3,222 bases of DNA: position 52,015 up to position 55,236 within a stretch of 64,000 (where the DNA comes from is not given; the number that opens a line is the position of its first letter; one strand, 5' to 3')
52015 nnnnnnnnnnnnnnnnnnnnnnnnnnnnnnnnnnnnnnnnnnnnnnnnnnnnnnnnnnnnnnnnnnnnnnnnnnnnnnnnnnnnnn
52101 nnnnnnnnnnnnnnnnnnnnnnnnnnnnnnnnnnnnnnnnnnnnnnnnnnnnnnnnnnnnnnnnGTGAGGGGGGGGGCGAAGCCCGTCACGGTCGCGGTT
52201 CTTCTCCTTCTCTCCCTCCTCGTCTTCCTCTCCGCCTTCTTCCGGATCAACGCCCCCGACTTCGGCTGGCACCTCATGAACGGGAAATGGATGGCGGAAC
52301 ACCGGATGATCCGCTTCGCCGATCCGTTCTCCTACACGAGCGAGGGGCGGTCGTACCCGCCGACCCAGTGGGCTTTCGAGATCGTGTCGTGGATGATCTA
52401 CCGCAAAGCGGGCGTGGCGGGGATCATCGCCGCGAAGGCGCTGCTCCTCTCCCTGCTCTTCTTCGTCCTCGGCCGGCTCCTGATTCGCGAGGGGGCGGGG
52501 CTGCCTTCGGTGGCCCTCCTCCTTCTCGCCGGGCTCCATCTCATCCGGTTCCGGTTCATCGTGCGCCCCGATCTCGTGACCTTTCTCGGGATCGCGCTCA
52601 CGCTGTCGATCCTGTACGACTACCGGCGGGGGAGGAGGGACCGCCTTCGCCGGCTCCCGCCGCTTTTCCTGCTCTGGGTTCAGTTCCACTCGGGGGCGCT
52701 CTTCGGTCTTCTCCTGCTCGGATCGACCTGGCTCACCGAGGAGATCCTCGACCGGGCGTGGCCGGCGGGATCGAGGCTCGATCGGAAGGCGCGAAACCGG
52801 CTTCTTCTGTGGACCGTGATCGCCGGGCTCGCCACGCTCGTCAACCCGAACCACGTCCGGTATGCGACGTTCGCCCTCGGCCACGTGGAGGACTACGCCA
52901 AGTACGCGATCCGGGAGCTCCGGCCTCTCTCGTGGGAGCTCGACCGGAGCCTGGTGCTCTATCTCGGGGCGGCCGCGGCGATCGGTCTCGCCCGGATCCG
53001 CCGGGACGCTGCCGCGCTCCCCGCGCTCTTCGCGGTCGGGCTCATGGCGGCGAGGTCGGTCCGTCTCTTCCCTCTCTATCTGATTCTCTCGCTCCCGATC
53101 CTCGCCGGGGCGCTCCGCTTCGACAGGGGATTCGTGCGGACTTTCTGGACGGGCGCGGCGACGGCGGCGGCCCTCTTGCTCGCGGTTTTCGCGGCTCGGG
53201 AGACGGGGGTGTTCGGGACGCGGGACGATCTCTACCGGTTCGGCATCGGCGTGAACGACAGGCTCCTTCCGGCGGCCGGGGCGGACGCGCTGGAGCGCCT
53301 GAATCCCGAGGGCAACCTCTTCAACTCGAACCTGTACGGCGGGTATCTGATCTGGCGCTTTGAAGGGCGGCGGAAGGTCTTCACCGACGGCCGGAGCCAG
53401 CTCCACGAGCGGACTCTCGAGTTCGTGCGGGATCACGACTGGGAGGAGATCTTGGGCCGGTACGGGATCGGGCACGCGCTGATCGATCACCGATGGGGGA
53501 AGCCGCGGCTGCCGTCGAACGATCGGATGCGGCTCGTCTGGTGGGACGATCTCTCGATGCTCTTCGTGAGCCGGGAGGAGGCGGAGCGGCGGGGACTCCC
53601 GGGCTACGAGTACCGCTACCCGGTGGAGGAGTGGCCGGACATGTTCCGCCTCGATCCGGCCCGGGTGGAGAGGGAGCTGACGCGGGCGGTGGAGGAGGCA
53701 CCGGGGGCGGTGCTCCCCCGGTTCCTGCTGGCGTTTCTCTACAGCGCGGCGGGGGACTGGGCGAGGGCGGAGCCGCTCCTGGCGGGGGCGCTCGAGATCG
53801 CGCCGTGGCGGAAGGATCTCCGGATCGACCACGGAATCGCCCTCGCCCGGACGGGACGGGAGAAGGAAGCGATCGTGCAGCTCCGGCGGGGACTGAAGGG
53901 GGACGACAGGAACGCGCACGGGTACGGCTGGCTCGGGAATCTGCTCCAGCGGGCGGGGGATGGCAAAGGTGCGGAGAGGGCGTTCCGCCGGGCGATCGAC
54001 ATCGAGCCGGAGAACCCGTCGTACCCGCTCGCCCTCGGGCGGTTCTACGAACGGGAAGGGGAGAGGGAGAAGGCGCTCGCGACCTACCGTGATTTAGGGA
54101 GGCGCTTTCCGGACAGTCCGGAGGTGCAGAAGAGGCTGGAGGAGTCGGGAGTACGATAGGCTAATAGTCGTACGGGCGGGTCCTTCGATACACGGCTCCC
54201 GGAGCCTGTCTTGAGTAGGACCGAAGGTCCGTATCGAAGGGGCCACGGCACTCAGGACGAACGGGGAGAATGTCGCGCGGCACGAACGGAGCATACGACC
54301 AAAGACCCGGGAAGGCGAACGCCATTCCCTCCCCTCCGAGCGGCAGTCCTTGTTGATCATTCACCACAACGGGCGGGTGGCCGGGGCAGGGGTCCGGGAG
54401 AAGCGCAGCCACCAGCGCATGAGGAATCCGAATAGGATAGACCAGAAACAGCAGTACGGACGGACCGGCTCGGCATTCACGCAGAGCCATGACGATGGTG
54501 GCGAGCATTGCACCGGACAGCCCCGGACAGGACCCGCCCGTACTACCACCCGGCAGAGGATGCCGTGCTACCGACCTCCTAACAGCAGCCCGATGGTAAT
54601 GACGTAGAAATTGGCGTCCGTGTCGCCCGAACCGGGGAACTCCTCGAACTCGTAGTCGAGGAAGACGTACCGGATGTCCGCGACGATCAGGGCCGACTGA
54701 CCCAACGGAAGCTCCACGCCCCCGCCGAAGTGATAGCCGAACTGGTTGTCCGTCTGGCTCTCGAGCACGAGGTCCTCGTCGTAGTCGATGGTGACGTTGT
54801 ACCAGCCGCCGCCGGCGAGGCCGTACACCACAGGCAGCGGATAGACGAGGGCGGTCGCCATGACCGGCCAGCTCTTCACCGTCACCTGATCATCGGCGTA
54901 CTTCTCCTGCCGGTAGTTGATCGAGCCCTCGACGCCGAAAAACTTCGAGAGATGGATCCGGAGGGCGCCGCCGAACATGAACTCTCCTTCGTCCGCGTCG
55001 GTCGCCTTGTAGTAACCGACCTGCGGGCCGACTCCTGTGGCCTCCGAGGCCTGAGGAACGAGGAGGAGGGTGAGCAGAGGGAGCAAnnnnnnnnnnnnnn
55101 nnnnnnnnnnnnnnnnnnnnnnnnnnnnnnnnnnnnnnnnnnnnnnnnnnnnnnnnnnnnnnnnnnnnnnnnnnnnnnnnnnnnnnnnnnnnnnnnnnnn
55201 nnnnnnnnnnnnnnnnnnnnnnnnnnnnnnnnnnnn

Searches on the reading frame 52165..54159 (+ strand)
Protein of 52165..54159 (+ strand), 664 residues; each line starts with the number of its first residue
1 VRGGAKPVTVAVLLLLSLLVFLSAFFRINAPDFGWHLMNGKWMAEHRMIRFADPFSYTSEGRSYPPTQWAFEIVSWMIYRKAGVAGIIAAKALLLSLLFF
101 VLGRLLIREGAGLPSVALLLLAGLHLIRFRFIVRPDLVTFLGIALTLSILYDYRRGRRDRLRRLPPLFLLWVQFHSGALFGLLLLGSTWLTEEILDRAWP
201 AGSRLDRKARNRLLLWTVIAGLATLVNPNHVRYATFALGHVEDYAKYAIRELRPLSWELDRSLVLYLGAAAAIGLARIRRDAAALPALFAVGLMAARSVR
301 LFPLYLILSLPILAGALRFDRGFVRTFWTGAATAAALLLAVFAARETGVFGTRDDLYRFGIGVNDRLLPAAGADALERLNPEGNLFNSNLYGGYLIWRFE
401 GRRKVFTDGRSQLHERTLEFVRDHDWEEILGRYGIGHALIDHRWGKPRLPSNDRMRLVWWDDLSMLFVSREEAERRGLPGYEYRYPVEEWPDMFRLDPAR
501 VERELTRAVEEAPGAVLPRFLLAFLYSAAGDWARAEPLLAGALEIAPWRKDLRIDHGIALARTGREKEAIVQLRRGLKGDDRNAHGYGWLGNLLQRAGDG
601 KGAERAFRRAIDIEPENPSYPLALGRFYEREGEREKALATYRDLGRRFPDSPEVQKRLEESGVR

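Call 6: search_protein_families(library=pfam, proteins=[window:52165-54159:+], max_evalue=10)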
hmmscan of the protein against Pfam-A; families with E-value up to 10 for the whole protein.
window:52165-54159:+ (664 aa): 17 families
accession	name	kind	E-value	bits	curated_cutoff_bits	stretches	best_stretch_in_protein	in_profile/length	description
PF14559.12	TPR_19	-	5.5e-17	62.3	25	3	596-655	3-62/68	Tetratricopeptide repeat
PF13428.12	TPR_14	-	2.8e-14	52.6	23.5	3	622-658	5-41/44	Tetratricopeptide repeat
PF13176.12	TPR_7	-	8.4e-11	41.5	27.9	3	522-551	5-34/36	Tetratricopeptide repeat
PF07719.23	TPR_2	-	1.3e-09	37.9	27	3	586-617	3-34/34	Tetratricopeptide repeat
PF13174.12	TPR_6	-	7.8e-07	29.8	26.3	1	623-651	5-33/33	Tetratricopeptide repeat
PF13431.12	TPR_17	-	2e-06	28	24.4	2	506-536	3-33/34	Tetratricopeptide repeat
PF13424.12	TPR_12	-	8.1e-06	26.4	30.1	4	522-578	9-73/77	Tetratricopeptide repeat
PF13181.12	TPR_8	-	2.2e-05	24.7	25.7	1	585-617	2-34/34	Tetratricopeptide repeat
PF13432.12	TPR_16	-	4.6e-05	24.2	32.7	2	590-652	3-65/65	Tetratricopeptide repeat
PF23914.1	TPR_CcmH_CycH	-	7.1e-05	23.1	42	1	572-635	38-101/158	Cytochrome c-type biogenesis protein H TPR domain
PF00515.34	TPR_1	-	0.0002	21.5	27.8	1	587-617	4-34/34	Tetratricopeptide repeat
PF03704.23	BTAD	-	0.00024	21.9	22.1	1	526-575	72-121/146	Bacterial transcriptional activator domain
PF13414.12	TPR_11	-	0.00025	21.1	26.8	2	562-598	6-42/42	TPR repeat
PF13374.12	TPR_10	-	0.0041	17.5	27.5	2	522-545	8-31/42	Tetratricopeptide repeat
PF13429.12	TPR_15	-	0.01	15.7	26.2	1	618-657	146-185/280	Tetratricopeptide repeat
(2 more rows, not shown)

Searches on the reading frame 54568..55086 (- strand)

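Call 74: search_protein_families(library=pfam, proteins=[window:54568-55086:-], max_evalue=0.01)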
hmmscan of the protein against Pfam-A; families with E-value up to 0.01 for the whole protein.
window:54568-55086:- (172 aa): 1 family
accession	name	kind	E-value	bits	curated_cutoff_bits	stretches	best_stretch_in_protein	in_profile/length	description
PF13505.12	OMP_b-brl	-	3.6e-15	57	28.7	1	4-167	5-171/175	Outer membrane protein beta-barrel domain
